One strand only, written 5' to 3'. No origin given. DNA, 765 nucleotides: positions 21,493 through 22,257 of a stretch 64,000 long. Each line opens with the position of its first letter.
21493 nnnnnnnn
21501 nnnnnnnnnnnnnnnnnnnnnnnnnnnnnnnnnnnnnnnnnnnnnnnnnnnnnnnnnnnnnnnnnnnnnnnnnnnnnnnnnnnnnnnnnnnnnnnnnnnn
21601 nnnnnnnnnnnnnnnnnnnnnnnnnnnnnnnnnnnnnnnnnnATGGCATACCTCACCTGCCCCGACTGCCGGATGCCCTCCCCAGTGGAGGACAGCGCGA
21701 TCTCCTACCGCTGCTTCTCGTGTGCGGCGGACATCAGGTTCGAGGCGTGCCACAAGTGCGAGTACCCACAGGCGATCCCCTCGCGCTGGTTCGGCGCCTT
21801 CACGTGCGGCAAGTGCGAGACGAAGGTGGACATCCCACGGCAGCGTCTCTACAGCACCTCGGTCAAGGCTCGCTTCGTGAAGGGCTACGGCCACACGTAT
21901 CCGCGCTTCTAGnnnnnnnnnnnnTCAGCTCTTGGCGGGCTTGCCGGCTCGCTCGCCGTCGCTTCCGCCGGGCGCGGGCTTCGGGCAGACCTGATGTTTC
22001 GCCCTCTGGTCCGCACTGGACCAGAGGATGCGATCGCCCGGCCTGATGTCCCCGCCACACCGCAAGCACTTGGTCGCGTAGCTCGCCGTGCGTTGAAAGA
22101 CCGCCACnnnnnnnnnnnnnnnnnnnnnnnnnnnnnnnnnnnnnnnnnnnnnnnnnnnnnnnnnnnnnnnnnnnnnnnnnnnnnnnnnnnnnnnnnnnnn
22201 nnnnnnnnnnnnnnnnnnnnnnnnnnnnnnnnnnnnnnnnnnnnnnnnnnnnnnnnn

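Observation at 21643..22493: Cluster of three small proteins after purK: double zinc-ribbon protein, small Cys protein and a Lys/Ala-tailed histone-like protein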

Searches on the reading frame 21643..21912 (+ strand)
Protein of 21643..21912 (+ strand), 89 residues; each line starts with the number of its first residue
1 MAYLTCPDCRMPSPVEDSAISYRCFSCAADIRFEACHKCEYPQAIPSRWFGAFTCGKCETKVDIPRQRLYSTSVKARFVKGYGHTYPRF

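Call 4: search_protein_families(library=pfam, proteins=[window:21643-21912:+], max_evalue=1)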
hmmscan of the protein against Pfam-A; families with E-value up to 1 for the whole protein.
window:21643-21912:+ (89 aa): 7 families
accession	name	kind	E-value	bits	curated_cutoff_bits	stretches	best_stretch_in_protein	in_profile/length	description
PF12773.13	DZR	-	0.0034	17.9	27.3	1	6-58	1-44/45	Double zinc ribbon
PF19134.6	DUF5817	-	0.015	15.7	31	1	5-35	5-35/57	Domain of unknown function (DUF5817)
PF23547.1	Zn_ribbon_FGT1_1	-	0.027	14.5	27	1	5-28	4-27/35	FORGETTER1 first zinc ribbon domain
PF14599.11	zinc_ribbon_6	-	0.25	11.7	27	0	3-28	29-54/59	Zinc-ribbon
PF07282.18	Cas12f1-like_TNB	-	0.35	11.5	26.3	0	35-63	30-51/60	Cas12f1-like, TNB domain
PF18551.6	TackOD1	-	0.35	10.8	32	0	33-65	88-120/188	Thaumarchaeal output domain 1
PF08646.16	Rep_fac-A_C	-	0.38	11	28.5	1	33-70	18-55/146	Replication factor-A C terminal domain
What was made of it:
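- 21643..21912 (+): Z89: 89-aa double zinc-ribbon protein and last cistron of purE-purK. It has 0 nt of spacer after the purK stop and no Shine-Dalgarno sequence of its own, so translational coupling is inferred. The Pfam DZR hit is only sub-threshold (17.9 bits against 27.3, call 4).
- On Pfam DZR (double zinc ribbon, PF12773): 17.9 bits against a cut-off of 27.3, E=0.0034 (call 4).
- Closest known: Pfam DZR. Same: Z89 has two consecutive CxxC...CxxC ribbons, and its best (weak) profile hit is DZR (E=0.0034, call 4).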

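Call 5: search_protein_families(library=ncbifam, proteins=[window:21643-21912:+], max_evalue=1)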
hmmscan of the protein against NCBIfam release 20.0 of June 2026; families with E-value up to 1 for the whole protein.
window:21643-21912:+ (89 aa): 1 family
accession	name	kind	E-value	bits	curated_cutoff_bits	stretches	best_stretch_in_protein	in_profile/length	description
NF011149.0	PRK14559.1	equivalog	0.63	8.7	374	1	4-62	2-51/642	serine/threonine phosphatase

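Call 13: find_homologous_proteins(query=window:21643-21912:+)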
Query window:21643-21912:+ (89 aa): 18 proteins with E <= 0.001 among 18 candidates.
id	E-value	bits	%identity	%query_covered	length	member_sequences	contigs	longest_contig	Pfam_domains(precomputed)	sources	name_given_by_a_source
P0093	3.5e-55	202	96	100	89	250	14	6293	-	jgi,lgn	jgi:hypothetical protein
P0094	1.9e-48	180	87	100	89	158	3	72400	-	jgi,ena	jgi:hypothetical protein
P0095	3.1e-46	173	84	100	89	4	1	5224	-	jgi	jgi:hypothetical protein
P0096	1.2e-45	171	83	100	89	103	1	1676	-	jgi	jgi:hypothetical protein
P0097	1.0e-44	168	83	100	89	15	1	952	-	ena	-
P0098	4.0e-39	150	84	89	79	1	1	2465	-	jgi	jgi:hypothetical protein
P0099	2.0e-37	145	80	89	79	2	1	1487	-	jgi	jgi:hypothetical protein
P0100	9.0e-37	143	91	74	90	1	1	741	-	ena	-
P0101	6.2e-35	137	69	100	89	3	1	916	-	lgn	-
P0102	6.4e-35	137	65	100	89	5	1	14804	-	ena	-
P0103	1.3e-34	136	67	99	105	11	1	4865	-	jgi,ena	-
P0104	1.6e-31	126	70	89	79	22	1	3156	-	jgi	jgi:hypothetical protein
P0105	2.1e-31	126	60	100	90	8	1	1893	-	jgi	jgi:ribosomal protein S27E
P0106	3.3e-29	119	58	100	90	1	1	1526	-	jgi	jgi:hypothetical protein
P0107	1.4e-27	113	58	100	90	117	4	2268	-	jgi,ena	jgi:hypothetical protein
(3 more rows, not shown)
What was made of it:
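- Closest known: Pfam DZR. Same: One JGI homologue was auto-named S27E (call 13).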

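Call 61: search_protein_families(library=padloc, proteins=[window:21643-21912:+], max_evalue=0.1)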
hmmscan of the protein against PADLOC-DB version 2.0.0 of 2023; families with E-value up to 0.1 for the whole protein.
window:21643-21912:+ (89 aa): 1 family
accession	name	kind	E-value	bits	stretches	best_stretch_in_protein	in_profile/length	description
PDLC04162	HEC-08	-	0.01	13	0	4-30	244-270/358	-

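Call 63: search_solved_structures(query=A7, max_evalue=10)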
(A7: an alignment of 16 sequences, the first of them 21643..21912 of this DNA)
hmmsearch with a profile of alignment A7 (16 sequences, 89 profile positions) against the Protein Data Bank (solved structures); distinct sequences matched with E-value up to 10: 17.
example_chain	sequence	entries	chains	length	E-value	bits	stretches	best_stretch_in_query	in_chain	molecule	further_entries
8zg8_A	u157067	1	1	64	0.12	15.8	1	21-54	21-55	E3 ubiquitin-protein ligase PRT1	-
8zg9_A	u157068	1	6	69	0.15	15.5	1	21-54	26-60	Y-degron,E3 ubiquitin-protein ligase PRT1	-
8zga_A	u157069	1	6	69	0.15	15.5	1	21-54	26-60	F-degron,E3 ubiquitin-protein ligase PRT1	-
8zgb_A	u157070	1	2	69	0.22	15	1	21-54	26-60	W-degron,E3 ubiquitin-protein ligase PRT1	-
8hkx_S27E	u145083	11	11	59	0.3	14.6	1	30-66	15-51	30S ribosomal protein S27e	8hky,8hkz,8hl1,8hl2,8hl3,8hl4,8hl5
6nij_A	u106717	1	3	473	0.38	14.2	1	14-61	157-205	AMC011 Glycoprotein 120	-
6vpx_A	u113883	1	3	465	0.39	14.2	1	14-61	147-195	Envelope glycoprotein gp120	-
6nc2_A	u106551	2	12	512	0.4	14.2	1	14-61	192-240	AMC011 v4.2 SOSIP gp120 | HIV-1 Env AMC011 v4.2 SOSIP gp120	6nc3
6olp_A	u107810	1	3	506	0.44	14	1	14-61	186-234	Envelope glycoprotein gp120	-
9ber_G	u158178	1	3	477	0.56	13.7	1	14-61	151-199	Envelope glycoprotein gp120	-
3j70_D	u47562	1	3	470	0.62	13.6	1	14-61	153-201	Envelope glycoprotein gp120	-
6xv2_A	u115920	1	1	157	0.67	13.4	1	12-64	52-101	p1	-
6meo_G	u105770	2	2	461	0.91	13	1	15-60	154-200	Envelope glycoprotein gp160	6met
5b3h_C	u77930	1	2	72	1.2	12.7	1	35-64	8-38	Zinc finger protein JACKDAW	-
8eaz_A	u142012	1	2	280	1.6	12.2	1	4-34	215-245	RanBP-type and C3HC4-type zinc finger-containing protein 1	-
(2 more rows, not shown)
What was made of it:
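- Closest known: Pfam DZR. Different: PDB S27e scores E=0.3 (call 63).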

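Call 66: find_related_loci(query=A7, collection=metagenome_contigs, flank=3000)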
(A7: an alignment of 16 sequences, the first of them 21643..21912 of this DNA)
Query A7 (89 aa) in metagenome_contigs; peptide patterns used: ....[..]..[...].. (x = any residue, [..] = any of these).
168 stretches matched a pattern; 48 encode a relative of the query (tblastn E <= 1e-3); 48 distinct loci.
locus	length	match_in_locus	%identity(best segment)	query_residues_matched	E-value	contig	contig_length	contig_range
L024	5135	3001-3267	97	1-89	3e-57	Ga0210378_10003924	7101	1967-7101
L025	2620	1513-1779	97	1-89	2e-57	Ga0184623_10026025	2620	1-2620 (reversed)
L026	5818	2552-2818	97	1-89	3e-57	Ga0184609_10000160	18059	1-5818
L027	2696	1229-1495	96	1-89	5e-57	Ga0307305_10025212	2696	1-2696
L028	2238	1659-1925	96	1-89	2e-57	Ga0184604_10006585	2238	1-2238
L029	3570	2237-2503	96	1-89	7e-57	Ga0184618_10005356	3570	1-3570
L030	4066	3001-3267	96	1-89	7e-57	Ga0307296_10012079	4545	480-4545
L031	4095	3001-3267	96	1-89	7e-57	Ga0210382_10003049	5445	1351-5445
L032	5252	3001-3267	94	1-89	2e-56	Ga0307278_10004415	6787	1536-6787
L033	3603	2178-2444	93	1-89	8e-56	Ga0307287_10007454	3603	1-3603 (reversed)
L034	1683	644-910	93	1-89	3e-57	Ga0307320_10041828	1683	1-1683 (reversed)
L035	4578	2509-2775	92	1-89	4e-55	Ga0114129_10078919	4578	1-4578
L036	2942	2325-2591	92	1-89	2e-54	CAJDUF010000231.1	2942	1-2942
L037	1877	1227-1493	88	1-89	1e-52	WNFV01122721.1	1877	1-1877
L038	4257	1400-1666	88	1-89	9e-52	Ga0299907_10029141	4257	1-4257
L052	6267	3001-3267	62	1-89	9e-36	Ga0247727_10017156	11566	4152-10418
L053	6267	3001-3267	63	1-89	4e-35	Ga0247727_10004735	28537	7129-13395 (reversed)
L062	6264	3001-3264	47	1-89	2e-25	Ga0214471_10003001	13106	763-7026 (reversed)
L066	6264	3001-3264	47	1-89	3e-22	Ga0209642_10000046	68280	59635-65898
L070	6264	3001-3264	44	1-89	9e-21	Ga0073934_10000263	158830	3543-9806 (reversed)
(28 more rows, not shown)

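Call 71: search_protein_families(library=pfam, proteins=[L062:1059-2471:+, L062:3698-4513:+, L066:772-2421:+, L066:3271-4092:-, L070:633-2459:+, L070:3272-4078:-, L052:1257-2438:+, L052:3301-5760:+, L053:3287-4678:-, L062:30-959:+], max_evalue=0.00001)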
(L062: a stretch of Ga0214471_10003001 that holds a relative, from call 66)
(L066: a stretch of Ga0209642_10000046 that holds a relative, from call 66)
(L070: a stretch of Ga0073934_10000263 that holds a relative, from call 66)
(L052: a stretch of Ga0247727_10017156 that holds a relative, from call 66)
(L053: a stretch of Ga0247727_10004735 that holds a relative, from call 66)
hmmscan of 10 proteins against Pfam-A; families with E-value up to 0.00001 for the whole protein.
L062:1059-2471:+ (470 aa): 2 families
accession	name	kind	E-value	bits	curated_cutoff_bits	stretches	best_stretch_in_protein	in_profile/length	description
PF00282.25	Pyridoxal_deC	-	5.4e-59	200.2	27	1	46-400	4-373/375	Pyridoxal-dependent decarboxylase conserved domain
PF00266.25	Aminotran_5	-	5.5e-06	26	21.5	1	116-310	41-215/371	Aminotransferase class-V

L062:3698-4513:+ (271 aa): 2 families
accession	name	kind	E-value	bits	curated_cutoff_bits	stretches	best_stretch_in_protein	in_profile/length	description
PF13466.11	STAS_2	-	3e-12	47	29.2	1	182-257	3-80/80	STAS domain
PF01740.26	STAS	-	1.1e-11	44.9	22.6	1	182-259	15-96/106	STAS domain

L066:772-2421:+ (549 aa): 2 families
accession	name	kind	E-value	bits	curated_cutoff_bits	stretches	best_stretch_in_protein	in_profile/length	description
PF00282.25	Pyridoxal_deC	-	1.8e-57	195.2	27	1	124-478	4-373/375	Pyridoxal-dependent decarboxylase conserved domain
PF00266.25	Aminotran_5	-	1e-06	28.4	21.5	1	194-388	41-215/371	Aminotransferase class-V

L066:3271-4092:- (273 aa): 0 families

L070:633-2459:+ (608 aa): 2 families
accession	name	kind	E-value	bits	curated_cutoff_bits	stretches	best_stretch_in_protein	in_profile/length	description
PF00282.25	Pyridoxal_deC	-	2.7e-58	198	27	1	176-530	4-373/375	Pyridoxal-dependent decarboxylase conserved domain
PF00266.25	Aminotran_5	-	9.1e-08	31.9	21.5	1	246-521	41-302/371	Aminotransferase class-V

L070:3272-4078:- (268 aa): 0 families

L052:1257-2438:+ (393 aa): 1 family
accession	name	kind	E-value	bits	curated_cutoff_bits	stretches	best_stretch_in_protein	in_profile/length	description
PF06224.18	AlkZ-like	-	8.4e-51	174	25.9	1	34-372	1-329/329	DNA glycosylase AlkZ-like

L052:3301-5760:+ (819 aa): 4 families
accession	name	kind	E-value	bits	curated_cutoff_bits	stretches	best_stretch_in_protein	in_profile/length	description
PF13517.12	FG-GAP_3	-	8.3e-31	106.8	26.9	4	140-196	1-60/61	FG-GAP-like repeat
PF01839.29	FG-GAP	-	6.3e-24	83.8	22.1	0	281-300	3-22/37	FG-GAP repeat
PF16640.11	Big_3_5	-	9.4e-18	65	35.5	2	424-521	2-88/88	Bacterial Ig-like domain (group 3)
PF16743.10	PliI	-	3.8e-07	30.3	27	0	275-302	54-81/123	Periplasmic lysozyme inhibitor of I-type lysozyme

L053:3287-4678:- (463 aa): 1 family
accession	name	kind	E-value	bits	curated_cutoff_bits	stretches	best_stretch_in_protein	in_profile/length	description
PF04185.19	Phosphoesterase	-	9.1e-64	216.3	23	1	55-402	1-356/356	Phosphoesterase family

L062:30-959:+ (309 aa): 0 families
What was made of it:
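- The upstream and downstream neighbours differ in those loci (call 71). The other neighbours change (call 71).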

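Call 84: search_dna_similar(query=window:21643-21912:+, collection=plasmids, mode=protein, max_evalue=0.01, max_rows=10)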
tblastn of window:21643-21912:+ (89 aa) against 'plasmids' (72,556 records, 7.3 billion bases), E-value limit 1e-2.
No match.

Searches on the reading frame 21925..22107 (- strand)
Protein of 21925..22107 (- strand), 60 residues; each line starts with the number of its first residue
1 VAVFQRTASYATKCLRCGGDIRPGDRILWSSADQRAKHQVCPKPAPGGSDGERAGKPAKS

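Call 4: search_protein_families(library=pfam, proteins=[window:21925-22107:-], max_evalue=1)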
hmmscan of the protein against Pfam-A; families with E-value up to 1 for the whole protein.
window:21925-22107:- (60 aa): 0 families

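Call 5: search_protein_families(library=ncbifam, proteins=[window:21925-22107:-], max_evalue=1)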
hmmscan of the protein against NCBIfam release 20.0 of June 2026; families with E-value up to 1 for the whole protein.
window:21925-22107:- (60 aa): 1 family
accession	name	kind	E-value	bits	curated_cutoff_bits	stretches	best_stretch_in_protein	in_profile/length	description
NF033497.1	rubre_like_arch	subfamily_domain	0.12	12.1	32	1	7-22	12-27/34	rubrerythrin-like domain-containing protein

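Call 14: find_homologous_proteins(query=window:21925-22107:-)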
Query window:21925-22107:- (60 aa): 15 proteins with E <= 0.001 among 15 candidates.
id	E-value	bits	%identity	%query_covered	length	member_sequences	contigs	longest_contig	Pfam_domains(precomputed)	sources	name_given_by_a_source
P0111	1.1e-25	106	83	97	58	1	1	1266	-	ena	-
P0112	3.7e-25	104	80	100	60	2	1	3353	-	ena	-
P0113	4.7e-25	104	81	98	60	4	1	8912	-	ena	-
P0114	3.3e-23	98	75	100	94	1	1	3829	-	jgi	jgi:hypothetical protein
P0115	3.9e-23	98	76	98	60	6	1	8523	-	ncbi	-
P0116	4.5e-23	97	76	98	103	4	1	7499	-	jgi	-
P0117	5.2e-23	97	73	100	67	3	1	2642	-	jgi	jgi:hypothetical protein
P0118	2.2e-21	92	72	100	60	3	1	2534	-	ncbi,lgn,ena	-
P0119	5.9e-21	91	76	97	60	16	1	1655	-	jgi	jgi:hypothetical protein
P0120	1.9e-20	89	80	83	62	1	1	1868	-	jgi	jgi:hypothetical protein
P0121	2.3e-20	89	89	73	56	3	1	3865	-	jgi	jgi:hypothetical protein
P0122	2.9e-20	89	74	97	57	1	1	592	-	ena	-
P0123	4.0e-20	88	72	97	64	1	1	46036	-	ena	-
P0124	4.5e-20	88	72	95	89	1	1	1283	-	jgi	jgi:hypothetical protein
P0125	5.0e-20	88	74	97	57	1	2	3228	-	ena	-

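Call 16: find_encoding_contigs(protein=P0123, flank=5000, max_places=2)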
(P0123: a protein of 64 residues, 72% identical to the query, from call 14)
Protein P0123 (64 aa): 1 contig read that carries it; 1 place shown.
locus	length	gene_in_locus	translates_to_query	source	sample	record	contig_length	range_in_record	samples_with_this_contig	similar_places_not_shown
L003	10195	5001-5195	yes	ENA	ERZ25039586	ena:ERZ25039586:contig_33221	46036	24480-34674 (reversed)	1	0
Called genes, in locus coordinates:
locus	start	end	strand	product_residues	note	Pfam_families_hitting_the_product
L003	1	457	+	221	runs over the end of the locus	PF03591:AzlC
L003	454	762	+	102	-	PF05437:AzlD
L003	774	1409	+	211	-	PF03576:Peptidase_S58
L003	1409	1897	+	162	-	PF03576:Peptidase_S58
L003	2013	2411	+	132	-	-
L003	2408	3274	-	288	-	PF02567:PhzC-PhzF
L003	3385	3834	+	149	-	PF04505:CD225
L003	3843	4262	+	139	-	PF10825:DUF2752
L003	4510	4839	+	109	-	-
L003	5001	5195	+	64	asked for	-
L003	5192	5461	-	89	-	-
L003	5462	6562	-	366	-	PF22660:RS_preATP-grasp-like, PF02222:ATP-grasp, PF17769:PurK_C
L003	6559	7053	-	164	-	PF00731:AIRC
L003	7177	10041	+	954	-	-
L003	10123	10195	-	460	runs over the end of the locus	PF00202:Aminotran_3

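Call 17: find_encoding_contigs(protein=P0115, flank=5000, max_places=2)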
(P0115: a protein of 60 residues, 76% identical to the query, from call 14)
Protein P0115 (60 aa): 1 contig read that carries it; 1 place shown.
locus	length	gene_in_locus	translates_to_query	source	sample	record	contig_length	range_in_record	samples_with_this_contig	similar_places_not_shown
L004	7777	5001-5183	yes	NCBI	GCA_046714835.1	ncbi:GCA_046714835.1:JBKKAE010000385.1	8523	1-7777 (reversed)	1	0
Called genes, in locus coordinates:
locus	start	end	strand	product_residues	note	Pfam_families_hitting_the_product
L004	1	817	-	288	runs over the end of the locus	PF02567:PhzC-PhzF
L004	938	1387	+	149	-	PF04505:CD225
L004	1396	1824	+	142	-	PF10825:DUF2752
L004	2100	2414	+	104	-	-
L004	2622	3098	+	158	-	PF19853:DUF6328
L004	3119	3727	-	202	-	PF03861:ANTAR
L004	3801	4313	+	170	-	PF01740:STAS, PF13466:STAS_2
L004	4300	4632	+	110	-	-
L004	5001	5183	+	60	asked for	-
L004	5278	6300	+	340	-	-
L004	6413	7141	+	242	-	-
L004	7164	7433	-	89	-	-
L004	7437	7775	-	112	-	?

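Call 61: search_protein_families(library=padloc, proteins=[window:21925-22107:-], max_evalue=0.1)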
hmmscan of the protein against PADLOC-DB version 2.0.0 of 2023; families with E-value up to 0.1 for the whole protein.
window:21925-22107:- (60 aa): 0 families

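Call 64: search_solved_structures(query=A6, max_evalue=10)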
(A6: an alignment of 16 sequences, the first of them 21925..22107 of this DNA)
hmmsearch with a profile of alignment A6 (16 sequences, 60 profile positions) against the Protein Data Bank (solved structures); distinct sequences matched with E-value up to 10: 4.
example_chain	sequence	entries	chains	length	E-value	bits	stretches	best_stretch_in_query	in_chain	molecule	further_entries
8azw_T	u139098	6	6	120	0.39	13.8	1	6-43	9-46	eL34 (60S ribosomal protein L34) | 60S ribosomal protein L34 | Large ribosomal subunit protein eL34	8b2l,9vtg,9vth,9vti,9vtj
7k31_A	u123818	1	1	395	0.53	13.3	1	5-28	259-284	Endonuclease Q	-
5zb8_A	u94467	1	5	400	0.53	13.3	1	5-28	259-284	PfuEndoQ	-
7k30_A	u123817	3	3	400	0.54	13.3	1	5-28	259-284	Endonuclease Q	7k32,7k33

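Call 83: search_dna_similar(query=window:21925-22107:-, collection=phages, mode=protein, max_evalue=0.01, max_rows=10)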
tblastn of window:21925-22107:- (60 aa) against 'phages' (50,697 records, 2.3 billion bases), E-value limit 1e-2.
No match.

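Call 85: search_dna_similar(query=window:21925-22107:-, collection=plasmids, mode=protein, max_evalue=0.01, max_rows=10)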
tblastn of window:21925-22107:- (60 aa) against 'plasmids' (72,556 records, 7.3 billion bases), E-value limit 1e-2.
No match.
